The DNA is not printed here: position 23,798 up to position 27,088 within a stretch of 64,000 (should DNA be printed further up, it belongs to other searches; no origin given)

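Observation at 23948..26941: ECF sigma factor fused in-frame to a transmembrane helix and about 770 aa of extracytoplasmic Ig-like / CarboxypepD_reg-like repeats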

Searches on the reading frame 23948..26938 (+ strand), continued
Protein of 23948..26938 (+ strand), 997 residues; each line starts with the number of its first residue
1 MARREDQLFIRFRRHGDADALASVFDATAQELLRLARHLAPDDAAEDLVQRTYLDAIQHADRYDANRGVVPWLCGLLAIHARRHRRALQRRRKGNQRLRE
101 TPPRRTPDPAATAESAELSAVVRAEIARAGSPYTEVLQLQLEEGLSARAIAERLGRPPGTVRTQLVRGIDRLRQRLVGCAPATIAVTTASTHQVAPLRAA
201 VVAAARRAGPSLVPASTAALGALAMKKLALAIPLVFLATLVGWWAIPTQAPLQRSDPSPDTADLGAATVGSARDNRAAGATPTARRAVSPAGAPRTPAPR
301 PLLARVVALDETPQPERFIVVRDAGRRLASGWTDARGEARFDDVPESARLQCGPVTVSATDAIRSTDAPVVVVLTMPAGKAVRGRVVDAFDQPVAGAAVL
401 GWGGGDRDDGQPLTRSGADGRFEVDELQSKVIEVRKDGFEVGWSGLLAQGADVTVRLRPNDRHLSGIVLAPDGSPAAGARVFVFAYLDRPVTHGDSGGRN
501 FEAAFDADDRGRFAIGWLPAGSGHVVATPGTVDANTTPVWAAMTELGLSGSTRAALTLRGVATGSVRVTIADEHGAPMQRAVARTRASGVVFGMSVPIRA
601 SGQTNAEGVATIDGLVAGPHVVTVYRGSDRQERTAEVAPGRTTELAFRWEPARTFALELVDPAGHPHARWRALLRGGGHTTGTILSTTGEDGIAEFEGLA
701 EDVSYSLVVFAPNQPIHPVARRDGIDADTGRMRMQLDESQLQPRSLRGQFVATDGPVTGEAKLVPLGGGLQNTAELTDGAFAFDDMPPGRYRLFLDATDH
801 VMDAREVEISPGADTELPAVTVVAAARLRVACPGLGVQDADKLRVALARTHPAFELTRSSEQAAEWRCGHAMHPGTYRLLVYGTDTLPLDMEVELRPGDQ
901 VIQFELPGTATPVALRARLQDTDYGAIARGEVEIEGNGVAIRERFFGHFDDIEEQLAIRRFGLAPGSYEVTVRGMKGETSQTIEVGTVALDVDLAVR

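Call 28: find_related_loci(query=A1, collection=genome_contigs, flank=8000)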
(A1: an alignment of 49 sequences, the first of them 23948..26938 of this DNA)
Query A1 (997 aa) in genome_contigs; peptide patterns used: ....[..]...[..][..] (x = any residue, [..] = any of these).
600 stretches matched a pattern (row limit reached: there are more); 189 encode a relative of the query (tblastn E <= 1e-3); the best 80 are kept; 80 distinct loci.
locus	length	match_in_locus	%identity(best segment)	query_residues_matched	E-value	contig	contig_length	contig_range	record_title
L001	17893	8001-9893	31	4-651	2e-40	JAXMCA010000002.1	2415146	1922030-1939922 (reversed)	MAG: Planctomycetota bacterium isolate STL-PLA50 C1.132.fa-2, whole genome shotgun sequence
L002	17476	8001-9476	34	1-439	3e-34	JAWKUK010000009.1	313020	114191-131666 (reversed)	MAG: Planctomycetota bacterium isolate ABC2.79 ABC2.79.fa-9, whole genome shotgun sequence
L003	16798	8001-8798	38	6-274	2e-33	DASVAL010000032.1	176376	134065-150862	MAG TPA_asm: Planctomycetota bacterium isolate SMAG_U1950 k141_38916, whole genome shotgun sequence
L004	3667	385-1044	43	6-227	3e-30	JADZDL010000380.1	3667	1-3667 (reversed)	MAG: Planctomycetota bacterium isolate SJ778 c_000001160383, whole genome shotgun sequence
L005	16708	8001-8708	37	5-244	4e-26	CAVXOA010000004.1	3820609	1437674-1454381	MAG: uncultured Planctomycetota bacterium isolate MFD01916.bin.3.84 genome assembly, contig: contig_8304, whole genome s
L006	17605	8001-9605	32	1-521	3e-26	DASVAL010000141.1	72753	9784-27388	MAG TPA_asm: Planctomycetota bacterium isolate SMAG_U1950 k141_667297, whole genome shotgun sequence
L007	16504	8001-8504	44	6-176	4e-22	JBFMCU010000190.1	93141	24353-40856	MAG: Planctomycetota bacterium isolate MAG201 MAG201_190, whole genome shotgun sequence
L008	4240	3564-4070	44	6-165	2e-21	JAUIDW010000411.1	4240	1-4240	MAG: bacterium isolate 8_bin.1 NODE_18300_length_4240_cov_1.411622, whole genome shotgun sequence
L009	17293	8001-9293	31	3-399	9e-21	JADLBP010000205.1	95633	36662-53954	MAG: Planctomycetota bacterium isolate SJ175 c_000000632773, whole genome shotgun sequence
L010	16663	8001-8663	36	17-230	3e-20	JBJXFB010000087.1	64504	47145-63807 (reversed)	MAG: Planctomycetota bacterium isolate F1F2.bin.70 k127_9540695, whole genome shotgun sequence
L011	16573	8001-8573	32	1-189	5e-17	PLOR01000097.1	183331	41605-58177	MAG: Bryobacterales bacterium isolate bog_406 73.20120700_S3X.5_contig_54, whole genome shotgun sequence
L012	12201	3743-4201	41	7-164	1e-14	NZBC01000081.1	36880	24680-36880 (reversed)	MAG: Planctomycetota bacterium isolate ARS1434 MHASMcontig_400845, whole genome shotgun sequence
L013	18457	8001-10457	28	1-791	1e-38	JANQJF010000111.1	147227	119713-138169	MAG: Planctomycetota bacterium isolate PL25a_bin.106 k99_2281069, whole genome shotgun sequence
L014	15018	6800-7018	51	7-78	6e-14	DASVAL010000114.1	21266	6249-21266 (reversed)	MAG TPA_asm: Planctomycetota bacterium isolate SMAG_U1950 k141_1291638, whole genome shotgun sequence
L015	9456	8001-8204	50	14-80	3e-11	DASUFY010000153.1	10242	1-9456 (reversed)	MAG TPA_asm: Planctomycetota bacterium isolate SMAG_U1391 k141_1716411, whole genome shotgun sequence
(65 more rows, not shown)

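Call 29: list_cluster_members(proteins=[P0001, P0039, P0009])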
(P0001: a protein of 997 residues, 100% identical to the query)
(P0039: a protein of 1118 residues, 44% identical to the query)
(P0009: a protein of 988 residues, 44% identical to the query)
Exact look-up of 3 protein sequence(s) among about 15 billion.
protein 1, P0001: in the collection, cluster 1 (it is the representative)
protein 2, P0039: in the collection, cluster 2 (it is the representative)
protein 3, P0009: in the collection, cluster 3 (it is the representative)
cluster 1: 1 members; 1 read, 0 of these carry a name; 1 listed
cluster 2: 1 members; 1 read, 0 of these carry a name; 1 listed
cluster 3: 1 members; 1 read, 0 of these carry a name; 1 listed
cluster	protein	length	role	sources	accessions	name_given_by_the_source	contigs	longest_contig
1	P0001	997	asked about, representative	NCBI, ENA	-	-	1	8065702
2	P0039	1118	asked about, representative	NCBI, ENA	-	-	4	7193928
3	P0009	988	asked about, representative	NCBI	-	-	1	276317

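Call 41: predict_structure(alignment_id=A1)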
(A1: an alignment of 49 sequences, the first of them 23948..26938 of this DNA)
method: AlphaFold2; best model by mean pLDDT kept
length: 997 residues; sequences in the alignment: 49
mean_pLDDT: 84.5   pTM: 0.67
mean pLDDT of the five models: 84.5, 82.6, 82.2, 81.8, 79.8
residues with pLDDT >= 90: 582; 70-90: 262; 50-70: 65; < 50: 88
segments of 3 or more residues with pLDDT < 50: 101-107, 180-192, 211-228, 247-292
pLDDT, mean of each block of 10 residues (from residue 1): 85 94 95 94 92 96 94 97 93 74 52 83 93 96 93 95 95 76 34 68 80 41 45 66 50 36 32 34 39 62 91 90 80 94 87 79 69 86 93 95 66 92 88 93 80 90 96 96 88 62 92 95 93 80 92 93 98 93 91 81 95 95 87 96 94 90 96 80 87 92 90 88 92 93 93 92 86 90 93 93 94 93 95 91 90 82 87 95 94 96 95 94 72 93 86 89 97 91 97 93
secondary structure, 60 per line:
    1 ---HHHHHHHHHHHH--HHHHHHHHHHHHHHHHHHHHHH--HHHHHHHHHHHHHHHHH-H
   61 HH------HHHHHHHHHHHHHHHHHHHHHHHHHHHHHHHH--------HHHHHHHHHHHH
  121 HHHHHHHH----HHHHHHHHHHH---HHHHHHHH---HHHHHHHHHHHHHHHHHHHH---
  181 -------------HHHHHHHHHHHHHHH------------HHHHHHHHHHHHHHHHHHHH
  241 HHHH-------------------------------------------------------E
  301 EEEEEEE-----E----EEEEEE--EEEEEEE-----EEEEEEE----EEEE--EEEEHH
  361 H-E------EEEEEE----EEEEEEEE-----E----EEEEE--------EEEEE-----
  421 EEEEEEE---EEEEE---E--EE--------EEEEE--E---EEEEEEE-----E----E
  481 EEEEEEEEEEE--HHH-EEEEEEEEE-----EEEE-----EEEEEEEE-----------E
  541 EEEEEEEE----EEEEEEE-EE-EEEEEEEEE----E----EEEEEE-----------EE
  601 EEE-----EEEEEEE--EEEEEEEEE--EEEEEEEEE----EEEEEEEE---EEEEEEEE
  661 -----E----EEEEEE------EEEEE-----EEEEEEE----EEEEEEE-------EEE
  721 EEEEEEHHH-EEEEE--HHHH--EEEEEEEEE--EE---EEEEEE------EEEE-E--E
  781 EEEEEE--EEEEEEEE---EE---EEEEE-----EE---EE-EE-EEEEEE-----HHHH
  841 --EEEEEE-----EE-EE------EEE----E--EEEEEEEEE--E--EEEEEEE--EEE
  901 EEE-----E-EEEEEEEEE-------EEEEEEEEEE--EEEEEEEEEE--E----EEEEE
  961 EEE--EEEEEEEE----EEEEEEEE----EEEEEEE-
elements in order (helices of 4 or more, strands of 3 or more residues): H4-15 H18-39 H42-58 H69-100 H109-128 H133-143 H147-154 H158-177 H194-208 H221-244 E300-307 E318-323 E326-332 E338-344 E349-352 E355-358 E370-375 E380-387 E398-402 E411-415 E421-427 E431-435 E452-456 E463-469 E480-491 E498-506 E512-515 E521-528 E540-548 E553-559 E564-572 E582-587 E599-603 E609-615 E618-626 E629-637 E642-649 E653-660 E671-676 E683-687 E693-699 E704-710 E718-726 E731-735 H738-741 E744-752 E760-765 E772-775 E780-786 E789-796 E805-809 E826-831 H837-840 E843-848 E865-867 E875-883 E889-895 E898-903 E911-919 E927-936 E939-948 E956-963 E966-973 E978-985 E990-996

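Call 45: fold_search(model_id=the predicted structure, library=pdb)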
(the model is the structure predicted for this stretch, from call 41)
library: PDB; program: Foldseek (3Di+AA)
matches with E <= 10: 1442; with E <= 0.001: 272
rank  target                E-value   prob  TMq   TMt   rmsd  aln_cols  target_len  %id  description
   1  6fwv_A                9.4e-15  1.00  0.09  0.16  35.4       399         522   14  The Bacillus anthracis TIE protein (released 2018-08-08)
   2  6fwv_B                1.2e-14  1.00  0.09  0.16  36.3       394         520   15  The Bacillus anthracis TIE protein (released 2018-08-08)
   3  6iaa_A                1.5e-11  0.98  0.07  0.08  47.6       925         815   11  hRobo2 ectodomain (released 2019-03-13)
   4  8q6t_I                7.5e-11  0.90  0.05  0.05  80.3       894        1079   10  Helical reconstruction of the relaxed thick filament from FIB milled left ventricular mouse myofibrils (released 2023-11-01)
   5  5xya                  1.7e-10  1.00  0.09  0.07  32.4       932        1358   11  Crystal structure of a serine protease from Streptococcus species (released 2018-08-08)
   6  7u8t_B                2.5e-10  1.00  0.08  0.12  30.7       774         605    7  Vps13 adaptor binding domain in complex with Mcp1 PxP motif peptide (released 2022-03-30)
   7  5xyr                  3.8e-10  1.00  0.09  0.07  26.6       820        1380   10  Crystal structure of a serine protease from Streptococcus species (released 2018-08-08)
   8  6vjb                  6.6e-10  0.96  0.08  0.06  35.3       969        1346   10  Crystal structure of a catalytically inactive CXC Chemokine-degrading protease SpyCEP from Streptococcus pyogenes (released 2020-04-15)
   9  3rkp_B                7.8e-10  1.00  0.08  0.21  22.1       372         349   11  Crystal structure of BcpA*(D312A), the major pilin subunit of Bacillus cereus (released 2012-05-30)
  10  7vcr_B                8.2e-10  1.00  0.09  0.16  34.8       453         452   14  Crystal Structure of PitA fragment from pilus islet-2 of Streptococcus oralis (released 2022-06-01)
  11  7edd                  8.7e-10  1.00  0.09  0.07  26.9       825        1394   10  Crystal structure of a serine protease from Streptococcus pyogenes (released 2021-05-12)
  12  8ayh_B                1.1e-09  0.91  0.07  0.07  32.3       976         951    8  Structure of Complement C5 in Complex with small molecule inhibitor and CVF (released 2022-12-21)
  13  3kpt_A                1.9e-09  1.00  0.08  0.21  21.9       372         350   12  Crystal structure of BcpA, the major pilin subunit of Bacillus cereus (released 2009-11-24)
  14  4oq1                  2.1e-09  1.00  0.12  0.27  18.2       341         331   11  Structure of the Streptococcal ancillary pilin (released 2014-04-23)
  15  3rkp_A                2.2e-09  1.00  0.08  0.21  22.4       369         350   11  Crystal structure of BcpA*(D312A), the major pilin subunit of Bacillus cereus (released 2012-05-30)
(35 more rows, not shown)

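Call 79: search_protein_families(library=pfam, proteins=[L010:7956-9989:+, P0033], max_evalue=0.01)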
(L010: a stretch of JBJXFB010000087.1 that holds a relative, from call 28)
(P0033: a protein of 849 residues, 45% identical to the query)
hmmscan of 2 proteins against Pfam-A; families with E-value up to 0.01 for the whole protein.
L010:7956-9989:+ (678 aa): 5 families
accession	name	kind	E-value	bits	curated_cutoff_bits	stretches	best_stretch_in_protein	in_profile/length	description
PF08281.18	Sigma70_r4_2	-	5.3e-10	39.2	25.7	1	123-174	3-54/54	Sigma-70, region 4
PF04542.20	Sigma70_r2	-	1e-09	38.5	24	1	25-81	3-61/71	Sigma-70 region 2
PF04545.22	Sigma70_r4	-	8.4e-07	28.9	24.1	1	127-175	1-49/50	Sigma-70, region 4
PF03130.22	HEAT_PBS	-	7.1e-06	26.5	20.9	1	600-623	3-26/27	PBS lyase HEAT-like repeat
PF13646.12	HEAT_2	-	0.00094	19.9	27.7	0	601-627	50-76/88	HEAT repeats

P0033 (849 aa): 9 families
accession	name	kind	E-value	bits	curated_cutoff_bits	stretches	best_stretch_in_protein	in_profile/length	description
PF04542.20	Sigma70_r2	-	2.2e-09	37.4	24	1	28-94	2-70/71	Sigma-70 region 2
PF00432.27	Prenyltrans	-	1.3e-06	28.5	26.5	1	570-729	55-205/304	Prenyltransferase alpha-alpha toroid domain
PF08281.18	Sigma70_r4_2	-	4.6e-06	26.6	25.7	1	130-169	13-52/54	Sigma-70, region 4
PF13243.12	SQHop_cyclase_C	-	0.00011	21.8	26.1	1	564-636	158-226/319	Squalene-hopene cyclase C-terminal domain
PF04545.22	Sigma70_r4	-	0.00021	21.2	24.1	1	134-173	11-50/50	Sigma-70, region 4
PF02472.21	ExbD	-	0.00064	20.2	25.4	0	428-468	82-121/128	Biopolymer transport protein ExbD/TolR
PF07678.20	TED_complement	-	0.00085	18.9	22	0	596-641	95-138/312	A-macroglobulin TED domain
PF13384.12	HTH_23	-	0.0059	16.8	24.6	0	134-161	9-35/50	Homeodomain-like domain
PF03444.21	HrcA_DNA-bdg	-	0.01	16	21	0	144-172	24-54/79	Winged helix-turn-helix transcription repressor, HrcA DNA-binding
